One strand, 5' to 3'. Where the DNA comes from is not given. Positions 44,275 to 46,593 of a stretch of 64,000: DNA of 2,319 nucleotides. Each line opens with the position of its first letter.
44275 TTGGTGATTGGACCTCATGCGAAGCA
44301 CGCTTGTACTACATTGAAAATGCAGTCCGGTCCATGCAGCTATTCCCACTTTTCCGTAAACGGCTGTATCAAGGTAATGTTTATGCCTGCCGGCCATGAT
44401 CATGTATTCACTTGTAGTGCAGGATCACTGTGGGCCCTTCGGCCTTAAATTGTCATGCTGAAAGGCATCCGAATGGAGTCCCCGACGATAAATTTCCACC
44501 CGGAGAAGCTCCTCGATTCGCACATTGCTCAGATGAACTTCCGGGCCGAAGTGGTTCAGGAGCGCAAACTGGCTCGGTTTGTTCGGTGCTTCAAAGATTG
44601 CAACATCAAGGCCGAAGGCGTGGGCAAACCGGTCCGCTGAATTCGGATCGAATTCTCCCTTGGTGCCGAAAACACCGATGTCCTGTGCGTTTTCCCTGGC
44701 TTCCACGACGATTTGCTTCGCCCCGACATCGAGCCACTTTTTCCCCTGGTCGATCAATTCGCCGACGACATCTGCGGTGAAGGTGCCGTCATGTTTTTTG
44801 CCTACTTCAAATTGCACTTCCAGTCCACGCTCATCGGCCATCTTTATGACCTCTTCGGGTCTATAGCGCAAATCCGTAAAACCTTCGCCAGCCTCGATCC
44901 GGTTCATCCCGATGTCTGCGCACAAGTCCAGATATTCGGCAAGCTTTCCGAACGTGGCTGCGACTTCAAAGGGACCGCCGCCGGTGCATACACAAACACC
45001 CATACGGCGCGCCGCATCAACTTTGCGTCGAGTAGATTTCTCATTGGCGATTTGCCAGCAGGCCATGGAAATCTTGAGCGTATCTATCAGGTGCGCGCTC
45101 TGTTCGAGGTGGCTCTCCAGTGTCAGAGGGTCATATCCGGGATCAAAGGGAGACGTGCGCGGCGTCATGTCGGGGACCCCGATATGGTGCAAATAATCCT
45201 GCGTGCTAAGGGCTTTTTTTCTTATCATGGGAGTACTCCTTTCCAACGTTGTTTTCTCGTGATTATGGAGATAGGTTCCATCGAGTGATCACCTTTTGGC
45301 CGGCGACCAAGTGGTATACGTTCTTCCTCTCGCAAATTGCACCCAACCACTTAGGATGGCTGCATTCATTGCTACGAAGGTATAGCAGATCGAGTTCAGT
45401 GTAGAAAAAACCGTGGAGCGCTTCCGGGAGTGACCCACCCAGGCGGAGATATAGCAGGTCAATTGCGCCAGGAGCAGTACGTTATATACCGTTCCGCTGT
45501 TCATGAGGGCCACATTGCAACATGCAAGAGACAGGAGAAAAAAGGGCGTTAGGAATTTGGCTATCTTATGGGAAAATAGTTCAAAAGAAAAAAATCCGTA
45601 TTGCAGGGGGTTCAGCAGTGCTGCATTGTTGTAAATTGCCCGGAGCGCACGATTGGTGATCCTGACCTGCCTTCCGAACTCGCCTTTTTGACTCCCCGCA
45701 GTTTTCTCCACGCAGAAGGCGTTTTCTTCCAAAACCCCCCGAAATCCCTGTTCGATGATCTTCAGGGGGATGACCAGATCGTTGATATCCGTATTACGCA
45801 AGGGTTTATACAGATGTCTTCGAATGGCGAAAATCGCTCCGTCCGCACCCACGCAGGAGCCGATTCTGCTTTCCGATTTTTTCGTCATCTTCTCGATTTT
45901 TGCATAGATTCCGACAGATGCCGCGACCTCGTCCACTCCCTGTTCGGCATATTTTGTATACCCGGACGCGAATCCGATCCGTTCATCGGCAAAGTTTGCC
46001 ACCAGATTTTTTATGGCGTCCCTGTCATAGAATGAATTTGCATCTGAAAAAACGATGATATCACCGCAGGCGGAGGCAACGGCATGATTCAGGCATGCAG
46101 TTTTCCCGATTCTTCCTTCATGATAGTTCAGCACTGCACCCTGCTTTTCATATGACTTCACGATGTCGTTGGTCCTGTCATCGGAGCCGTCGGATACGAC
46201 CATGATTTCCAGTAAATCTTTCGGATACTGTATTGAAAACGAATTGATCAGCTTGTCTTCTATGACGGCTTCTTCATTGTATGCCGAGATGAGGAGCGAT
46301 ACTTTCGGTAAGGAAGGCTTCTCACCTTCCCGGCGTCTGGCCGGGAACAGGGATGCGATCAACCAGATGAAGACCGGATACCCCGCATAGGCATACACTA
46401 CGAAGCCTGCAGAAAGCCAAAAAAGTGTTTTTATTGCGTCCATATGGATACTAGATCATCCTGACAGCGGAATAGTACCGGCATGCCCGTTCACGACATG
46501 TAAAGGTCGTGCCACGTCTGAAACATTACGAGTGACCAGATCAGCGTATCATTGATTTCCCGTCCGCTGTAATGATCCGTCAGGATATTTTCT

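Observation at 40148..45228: Sulfolactate-synthesis cassette (comA/comB) embedded in an exopolysaccharide operon: candidate sulfonated-glycan pathway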

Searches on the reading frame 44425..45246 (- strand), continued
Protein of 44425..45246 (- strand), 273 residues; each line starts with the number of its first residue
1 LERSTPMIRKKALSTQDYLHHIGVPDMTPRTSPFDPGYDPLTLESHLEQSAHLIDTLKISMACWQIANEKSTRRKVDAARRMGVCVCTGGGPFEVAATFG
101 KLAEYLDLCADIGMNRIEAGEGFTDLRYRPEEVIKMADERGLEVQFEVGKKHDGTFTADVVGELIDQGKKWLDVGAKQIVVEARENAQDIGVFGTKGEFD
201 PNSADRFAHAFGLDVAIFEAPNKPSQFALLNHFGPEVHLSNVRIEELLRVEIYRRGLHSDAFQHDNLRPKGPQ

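Call 31: search_protein_families(library=pfam, proteins=[L023:8438-9766:+, L026:2622-3659:+, L029:6548-7669:+, L013:13172-14551:+, L013:17306-18157:+, L031:10189-11280:-, L016:5642-6664:+, L025:3834-4793:-, L029:14129-15202:+, L017:15436-17388:+], max_evalue=0.001)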
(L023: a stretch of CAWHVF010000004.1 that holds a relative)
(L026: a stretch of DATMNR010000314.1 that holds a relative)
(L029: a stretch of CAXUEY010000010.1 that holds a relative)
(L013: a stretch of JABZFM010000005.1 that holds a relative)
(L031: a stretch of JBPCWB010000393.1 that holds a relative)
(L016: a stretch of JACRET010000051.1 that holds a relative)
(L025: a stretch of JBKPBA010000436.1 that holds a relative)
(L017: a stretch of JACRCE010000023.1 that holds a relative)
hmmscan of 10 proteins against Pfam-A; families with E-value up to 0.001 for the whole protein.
L023:8438-9766:+ (442 aa): 1 family
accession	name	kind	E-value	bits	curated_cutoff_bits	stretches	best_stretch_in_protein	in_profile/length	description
PF09861.14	Lar_N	-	3.7e-36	124.7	23.3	1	20-207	2-194/204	Lactate racemase N-terminal domain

L026:2622-3659:+ (345 aa): 2 families
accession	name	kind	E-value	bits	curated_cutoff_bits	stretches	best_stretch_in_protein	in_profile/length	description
PF02826.25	2-Hacid_dh_C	-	6.8e-56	188.9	25.1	1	115-307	2-177/178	D-isomer specific 2-hydroxyacid dehydrogenase, NAD binding domain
PF00389.36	2-Hacid_dh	-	0.00023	21.3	24.6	1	12-339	2-133/134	D-isomer specific 2-hydroxyacid dehydrogenase, catalytic domain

L029:6548-7669:+ (373 aa): 4 families
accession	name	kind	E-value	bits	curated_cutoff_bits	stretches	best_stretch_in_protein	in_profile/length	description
PF01070.24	FMN_dh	-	4.1e-127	424.5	24.9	1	45-367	1-349/350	FMN-dependent dehydrogenase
PF00478.31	IMPDH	-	1.2e-06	28.2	25.6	1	226-321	134-237/345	IMP dehydrogenase / GMP reductase domain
PF03060.21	NMO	-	0.0001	22.3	28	1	217-321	113-223/331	Nitronate monooxygenase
PF01645.23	Glu_synthase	-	0.00045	19.9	20.4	1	286-324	270-308/369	Conserved region in glutamate synthase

L013:13172-14551:+ (459 aa): 3 families
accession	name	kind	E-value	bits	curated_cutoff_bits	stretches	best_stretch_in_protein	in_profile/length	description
PF02310.24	B12-binding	-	1.4e-23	83.5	32.1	1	17-125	13-120/121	B12 binding domain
PF04055.27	Radical_SAM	-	6.5e-18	65.9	29.5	1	194-354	2-165/166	Radical SAM superfamily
PF19864.5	Radical_SAM_N2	-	3.9e-05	23.6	29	1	84-132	83-128/151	Radical SAM proteins, N-terminal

L013:17306-18157:+ (283 aa): 5 families
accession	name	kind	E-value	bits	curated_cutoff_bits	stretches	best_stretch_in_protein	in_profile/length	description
PF01739.24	CheR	-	1.6e-29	103.2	27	1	43-214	2-173/195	CheR methyltransferase, SAM binding domain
PF13649.12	Methyltransf_25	-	1.3e-06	29.5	27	0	152-208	38-95/97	Methyltransferase domain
PF13847.12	Methyltransf_31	-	1.7e-06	28.2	27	0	151-220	48-117/145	Methyltransferase domain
PF08242.18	Methyltransf_12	-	1.8e-06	29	30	1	106-211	25-97/98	Methyltransferase domain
PF08241.18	Methyltransf_11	-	9.5e-06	26.6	21.2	0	143-214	25-95/95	Methyltransferase domain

L031:10189-11280:- (363 aa): 1 family
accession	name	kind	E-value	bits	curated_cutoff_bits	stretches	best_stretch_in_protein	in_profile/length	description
PF09587.15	PGA_cap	-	4.1e-63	213.7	27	1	8-248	1-254/255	Bacterial capsule synthesis protein PGA_cap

L016:5642-6664:+ (340 aa): 0 families

L025:3834-4793:- (319 aa): 16 families
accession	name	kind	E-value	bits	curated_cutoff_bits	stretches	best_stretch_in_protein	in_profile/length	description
PF08241.18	Methyltransf_11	-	1.5e-23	83.6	21.2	1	63-159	1-94/95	Methyltransferase domain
PF13649.12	Methyltransf_25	-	2.8e-20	73.3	27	1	62-156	1-97/97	Methyltransferase domain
PF13847.12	Methyltransf_31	-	1.5e-18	67.3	27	1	58-167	3-114/145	Methyltransferase domain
PF13489.12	Methyltransf_23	-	3e-13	50.2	27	1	54-175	16-132/164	Methyltransferase domain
PF08242.18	Methyltransf_12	-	1.1e-12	49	30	1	63-158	1-98/98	Methyltransferase domain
PF01209.24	Ubie_methyltran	-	2.2e-09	37.5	20.1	1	57-175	46-166/233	ubiE/COQ5 methyltransferase family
PF02353.26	CMAS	-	7.1e-08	32.5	27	1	38-137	42-139/273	Mycolic acid cyclopropane synthetase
PF05175.20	MTS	-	2.2e-07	31.1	23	1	54-130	27-103/170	Methyltransferase small domain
PF06325.19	PrmA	-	6.9e-06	26.2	22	1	47-131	151-232/296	Ribosomal protein L11 methyltransferase (PrmA)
PF01135.25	PCMT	-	9.1e-06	26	20.3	1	45-117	63-134/210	Protein-L-isoaspartate(D-aspartate) O-methyltransferase (PCMT)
PF03848.20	TehB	-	1.4e-05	25.1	20.4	1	58-160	30-132/193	Tellurite resistance protein TehB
PF08704.16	GCD14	-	2.1e-05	24.7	26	1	52-129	34-114/247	tRNA methyltransferase complex GCD14 subunit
PF07021.18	MetW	-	3.6e-05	23.9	21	1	56-152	11-102/193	Methionine biosynthesis protein MetW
PF00398.26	RrnaAD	-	8.1e-05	22.3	24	1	51-103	23-75/263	Ribosomal RNA adenine dimethylase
PF13679.12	Methyltransf_32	-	0.0004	20.8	27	1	60-112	27-85/143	Methyltransferase domain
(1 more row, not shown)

L029:14129-15202:+ (357 aa): 3 families
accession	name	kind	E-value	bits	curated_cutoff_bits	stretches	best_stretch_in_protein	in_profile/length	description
PF01408.29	GFO_IDH_MocA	-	1.1e-21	78.2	24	1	28-146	1-120/120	Oxidoreductase family, NAD-binding Rossmann fold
PF22725.1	GFO_IDH_MocA_C3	-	1e-15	58.3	27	1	155-262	2-122/124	GFO/IDH/MocA C-terminal domain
PF02894.22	GFO_IDH_MocA_C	-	6.2e-11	42.9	22.9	1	158-348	1-213/218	Oxidoreductase family, C-terminal alpha/beta domain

L017:15436-17388:+ (650 aa): 7 families
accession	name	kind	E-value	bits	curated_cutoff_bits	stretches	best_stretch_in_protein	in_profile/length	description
PF09587.15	PGA_cap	-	3.6e-70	236.8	27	1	8-248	1-254/255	Bacterial capsule synthesis protein PGA_cap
PF13649.12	Methyltransf_25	-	8.8e-14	52.4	27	1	484-577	2-91/97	Methyltransferase domain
PF13847.12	Methyltransf_31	-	1.1e-12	48.3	27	1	483-576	7-98/145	Methyltransferase domain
PF08242.18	Methyltransf_12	-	2.4e-12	47.9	30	1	484-577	1-90/98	Methyltransferase domain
PF08241.18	Methyltransf_11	-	3.2e-10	40.9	21.2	1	484-576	1-84/95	Methyltransferase domain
PF13489.12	Methyltransf_23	-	0.00028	21.1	27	1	477-567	20-96/164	Methyltransferase domain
PF01739.24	CheR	-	0.00035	20.5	27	0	549-578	135-164/195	CheR methyltransferase, SAM binding domain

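Call 48: search_solved_structures(query=P0001, max_evalue=0.001, show_alignments=1)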
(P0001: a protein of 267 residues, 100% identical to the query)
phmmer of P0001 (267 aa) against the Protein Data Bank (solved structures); distinct sequences matched with E-value up to 0.001: 4.
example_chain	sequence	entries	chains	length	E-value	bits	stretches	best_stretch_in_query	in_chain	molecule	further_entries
24fo_A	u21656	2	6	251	1.8e-30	109.2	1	26-256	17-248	Phosphosulfolactate synthase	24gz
1qwg_A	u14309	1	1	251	2.5e-30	108.8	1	26-256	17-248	(2R)-phospho-3-sulfolactate synthase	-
9cm1_0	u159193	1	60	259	2e-28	102.6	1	26-256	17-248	Phosphosulfolactate synthase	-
1u83_A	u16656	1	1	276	1.8e-13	53.5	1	22-256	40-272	Phosphosulfolactate synthase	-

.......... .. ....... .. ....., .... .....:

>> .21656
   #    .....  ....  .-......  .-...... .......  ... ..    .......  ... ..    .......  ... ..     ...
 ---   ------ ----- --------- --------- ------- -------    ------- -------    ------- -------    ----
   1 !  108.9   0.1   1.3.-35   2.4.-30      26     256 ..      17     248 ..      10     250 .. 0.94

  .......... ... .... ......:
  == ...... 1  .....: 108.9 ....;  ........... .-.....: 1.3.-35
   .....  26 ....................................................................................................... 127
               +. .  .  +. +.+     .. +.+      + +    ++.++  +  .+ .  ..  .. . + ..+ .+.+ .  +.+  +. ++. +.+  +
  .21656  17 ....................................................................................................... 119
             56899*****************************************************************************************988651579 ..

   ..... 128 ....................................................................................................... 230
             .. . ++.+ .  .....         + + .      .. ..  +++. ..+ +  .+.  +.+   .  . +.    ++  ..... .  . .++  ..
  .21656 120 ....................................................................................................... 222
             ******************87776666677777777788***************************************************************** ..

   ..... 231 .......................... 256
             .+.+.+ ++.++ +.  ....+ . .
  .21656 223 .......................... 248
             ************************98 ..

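Call 100: search_dna_similar(query=P0001, collection=plasmids, mode=protein, max_evalue=1e-15, max_rows=25)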
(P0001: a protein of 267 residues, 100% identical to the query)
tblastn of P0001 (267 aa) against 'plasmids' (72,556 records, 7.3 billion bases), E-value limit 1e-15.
Records with a match: 14; places in all: 14; records where one place covers at least 80% of the query: 14.
Best place of each record, by identity: <60% 14.
By first word of the organism name: Streptomyces 6; Methylocystis 2; Mycolicibacterium 2; Xanthobacter 1; Legionella 1; Brevibacillus 1; Nocardioides 1.
By predicted mobility (MOB-suite, as given by PLSDB): non-mobilizable 9; mobilizable 3; conjugative 2.
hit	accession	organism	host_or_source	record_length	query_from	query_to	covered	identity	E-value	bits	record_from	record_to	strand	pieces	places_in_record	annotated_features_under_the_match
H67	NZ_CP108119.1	Streptomyces sp. NBC_00211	-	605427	12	257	92%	52.4%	8e-77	260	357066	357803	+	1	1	phosphosulfolactate synthase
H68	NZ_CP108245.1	Streptomyces sp. NBC_00073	-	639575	12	257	92%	52.4%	8e-77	260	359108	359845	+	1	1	phosphosulfolactate synthase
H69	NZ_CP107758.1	Streptomyces sp. NBC_00597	-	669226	12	257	92%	52.4%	8e-77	260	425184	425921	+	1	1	phosphosulfolactate synthase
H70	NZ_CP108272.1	Streptomyces sp. NBC_00045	-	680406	12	257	92%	52.4%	8e-77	260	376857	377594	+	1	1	phosphosulfolactate synthase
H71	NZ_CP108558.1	Streptomyces sp. NBC_01205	-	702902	12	257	92%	52.4%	8e-77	260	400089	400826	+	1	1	phosphosulfolactate synthase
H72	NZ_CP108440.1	Streptomyces sp. NBC_01278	-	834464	12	257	92%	52.4%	8e-77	260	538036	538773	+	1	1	phosphosulfolactate synthase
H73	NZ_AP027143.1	Methylocystis iwaonis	-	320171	25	256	87%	31.8%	4e-23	105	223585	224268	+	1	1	phosphosulfolactate synthase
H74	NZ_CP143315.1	Methylocystis iwaonis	cell culture,rice rhizosphere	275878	25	256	87%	31.3%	7e-23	104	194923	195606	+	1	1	phosphosulfolactate synthase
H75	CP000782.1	Xanthobacter autotrophicus Py2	-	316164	25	252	85%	31.6%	8e-16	84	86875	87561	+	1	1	Phosphosulfolactate synthase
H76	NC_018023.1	Mycolicibacterium chubuense NBB4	-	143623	17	260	91%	29.4%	5e-20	97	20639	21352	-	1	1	phosphosulfolactate synthase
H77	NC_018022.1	Mycolicibacterium chubuense NBB4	-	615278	28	262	88%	30.4%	6e-21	99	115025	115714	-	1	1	phosphosulfolactate synthase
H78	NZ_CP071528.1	Legionella lytica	Acanthamoeba castellanii,bacterial ...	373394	16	256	90%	29.0%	5e-19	94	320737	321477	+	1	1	phosphosulfolactate synthase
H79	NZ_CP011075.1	Brevibacillus laterosporus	Oryza sativa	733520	19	257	90%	29.3%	2e-17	89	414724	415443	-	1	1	phosphosulfolactate synthase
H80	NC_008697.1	Nocardioides sp. JS614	-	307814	19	254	88%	29.4%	9e-19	93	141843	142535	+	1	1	phosphosulfolactate synthase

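Call 101: get_annotated_region(hit=H67, flank=9000)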
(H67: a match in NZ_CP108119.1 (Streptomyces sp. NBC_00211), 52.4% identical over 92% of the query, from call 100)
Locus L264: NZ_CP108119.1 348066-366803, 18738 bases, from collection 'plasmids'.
description: Streptomyces sp. NBC_00211 plasmid unnamed1, complete sequence
organism: Streptomyces sp. NBC_00211 (NCBI taxid 2975683)
taxonomy: Bacteria; Actinomycetota; Actinomycetes; Kitasatosporales; Streptomycetaceae; Streptomyces; Streptomyces sp. NBC 00211
host: -; source: -; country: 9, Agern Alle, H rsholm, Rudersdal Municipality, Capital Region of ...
typing (MOB-suite, as given by PLSDB): non-mobilizable
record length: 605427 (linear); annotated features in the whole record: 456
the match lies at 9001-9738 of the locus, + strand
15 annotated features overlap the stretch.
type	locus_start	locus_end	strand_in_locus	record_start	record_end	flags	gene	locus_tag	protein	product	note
CDS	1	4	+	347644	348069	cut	-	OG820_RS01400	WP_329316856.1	hypothetical protein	-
CDS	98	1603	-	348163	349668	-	argH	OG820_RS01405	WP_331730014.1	argininosuccinate lyase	GO:0042450 - arginine biosynthetic process via ornithine [Evidence IEA]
CDS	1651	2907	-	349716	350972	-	-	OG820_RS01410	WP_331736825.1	ATP-grasp domain-containing protein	-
CDS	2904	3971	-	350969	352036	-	-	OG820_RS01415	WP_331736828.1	cysteine synthase family protein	GO:0006535 - cysteine biosynthetic process from serine [Evidence IEA]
CDS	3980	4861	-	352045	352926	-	-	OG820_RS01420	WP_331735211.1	kinase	-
CDS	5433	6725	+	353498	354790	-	-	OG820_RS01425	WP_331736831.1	glycosyltransferase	-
CDS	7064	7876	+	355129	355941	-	-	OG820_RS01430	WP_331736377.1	alpha/beta fold hydrolase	-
CDS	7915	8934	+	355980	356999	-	sbnB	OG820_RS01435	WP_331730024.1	2,3-diaminopropionate biosynthesis protein SbnB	GO:0009058 - biosynthetic process [Evidence IEA]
CDS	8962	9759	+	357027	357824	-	-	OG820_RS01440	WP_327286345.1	phosphosulfolactate synthase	-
CDS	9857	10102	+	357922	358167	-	-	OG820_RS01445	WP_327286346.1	acyl carrier protein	GO:0006633 - fatty acid biosynthetic process [Evidence IEA]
CDS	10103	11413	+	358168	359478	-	-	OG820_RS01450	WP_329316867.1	beta-ketoacyl-[acyl-carrier-protein] synthase family protein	GO:0006633 - fatty acid biosynthetic process [Evidence IEA]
CDS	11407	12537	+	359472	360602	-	-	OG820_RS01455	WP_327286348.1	beta-ketoacyl synthase N-terminal-like domain-containing protein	-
CDS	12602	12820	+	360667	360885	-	-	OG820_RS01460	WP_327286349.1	MbtH family protein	-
CDS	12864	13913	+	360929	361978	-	-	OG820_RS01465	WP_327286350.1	methyltransferase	-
CDS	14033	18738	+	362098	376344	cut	-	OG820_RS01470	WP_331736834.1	amino acid adenylation domain-containing protein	-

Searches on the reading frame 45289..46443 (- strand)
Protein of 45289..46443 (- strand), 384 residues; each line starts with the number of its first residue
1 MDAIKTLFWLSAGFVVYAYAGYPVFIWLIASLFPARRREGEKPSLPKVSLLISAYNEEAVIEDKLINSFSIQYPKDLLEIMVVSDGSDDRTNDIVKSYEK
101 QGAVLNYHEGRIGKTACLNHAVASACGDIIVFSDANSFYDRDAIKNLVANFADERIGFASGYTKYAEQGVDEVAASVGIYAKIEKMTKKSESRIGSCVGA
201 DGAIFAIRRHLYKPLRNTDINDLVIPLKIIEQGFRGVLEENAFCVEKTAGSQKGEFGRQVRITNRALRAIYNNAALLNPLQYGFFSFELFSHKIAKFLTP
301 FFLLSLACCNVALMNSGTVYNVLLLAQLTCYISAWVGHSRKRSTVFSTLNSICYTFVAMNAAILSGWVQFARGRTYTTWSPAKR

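Call 4: search_protein_families(library=pfam, proteins=[window:45289-46443:-], max_evalue=0.01)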
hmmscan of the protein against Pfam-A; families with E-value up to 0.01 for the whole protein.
window:45289-46443:- (384 aa): 5 families
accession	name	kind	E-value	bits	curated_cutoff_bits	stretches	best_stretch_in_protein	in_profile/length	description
PF00535.33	Glycos_transf_2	-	4.3e-18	66.3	23.3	1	49-210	1-162/168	Glycosyl transferase family 2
PF13641.12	Glyco_tranf_2_3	-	1.8e-13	51.5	27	1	46-237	1-202/230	Glycosyltransferase like family 2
PF10111.15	Glyco_tranf_2_2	-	4e-06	27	27.3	1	50-147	2-102/276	Glycosyltransferase like family 2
PF13506.12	Glyco_transf_21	-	7.2e-05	22.8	21.7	1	114-199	18-104/174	Glycosyl transferase family 21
PF06127.16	Mpo1-like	-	0.00073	20.1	24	1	306-361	30-89/95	2-hydroxy-palmitic acid dioxygenase Mpo1-like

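Call 5: search_protein_families(library=ncbifam, proteins=[window:45289-46443:-], max_evalue=0.01)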
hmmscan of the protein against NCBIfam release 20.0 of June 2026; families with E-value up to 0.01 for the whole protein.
window:45289-46443:- (384 aa): 26 families (the best 25 are shown)
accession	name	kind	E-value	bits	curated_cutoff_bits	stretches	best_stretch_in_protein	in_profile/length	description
TIGR03937.1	PgaC_IcaA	equivalog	6.8e-19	68.1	422.3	1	34-262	33-266/407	poly-beta-1,6-N-acetyl-D-glucosamine synthase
TIGR03111.1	glyc2_xrt_Gpos1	hypoth_equivalog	1.8e-15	56.7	363.95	1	9-156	13-162/439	TIGR03111 family XrtG-associated glycosyltransferase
TIGR03965.1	mycofact_glyco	equivalog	3.6e-13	49.2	280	1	36-161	64-189/467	mycofactocin biosynthesis glycosyltransferase MftF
TIGR04242.1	nodulat_NodC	equivalog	4.3e-11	42.4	550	1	30-162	32-167/395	chitooligosaccharide synthase NodC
NF007482.0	PRK10073.1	equivalog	5.4e-10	38.8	423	1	44-165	4-124/334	glycosyltransferase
TIGR04283.1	glyco_like_mftF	equivalog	7.7e-09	35.5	182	1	48-154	1-100/221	TIGR04283 family arsenosugar biosynthesis glycosyltransferase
NF041865.1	EpsU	equivalog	3.3e-08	33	700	1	15-153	10-145/394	exopolysaccharide biosynthesis GT2 family glycosyltransferase EpsU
NF047683.1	TeichurnBiosyTuaG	equivalog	9.7e-08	31.9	400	1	46-166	6-124/252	teichuronic acid biosynthesis protein TuaG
NF010496.0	PRK13915.1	equivalog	1.7e-07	30.6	262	1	46-156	31-148/307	glucosyl-3-phosphoglycerate synthase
TIGR03469.1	HpnB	hypoth_equivalog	1.8e-07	30.5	379.25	1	40-170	38-179/386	hopene-associated glycosyltransferase HpnB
NF050050.1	ProtGlycPglI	equivalog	2.1e-07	30.6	500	1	46-150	2-107/306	GalNAc(5)-diNAcBac-PP-undecaprenol beta-1,3-glucosyltransferase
NF041875.1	EPS_EpsD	equivalog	2.6e-07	30.3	370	1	48-138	1-91/325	exopolysaccharide biosynthesis glycosyltransferase EpsD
NF047588.1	GlcsyltransPgfSStrep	equivalog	3.9e-07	29.6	500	1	47-153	2-112/308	glycosyltransferase PgfS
TIGR03030.1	CelA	equivalog_domain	4.7e-07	28.2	699.1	1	24-101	105-202/714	UDP-forming cellulose synthase catalytic subunit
TIGR04182.1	glyco_TIGR04182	equivalog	2.2e-06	27.3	325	1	48-151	2-97/293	S-layer glycoprotein N-glycosyltransferase AglJ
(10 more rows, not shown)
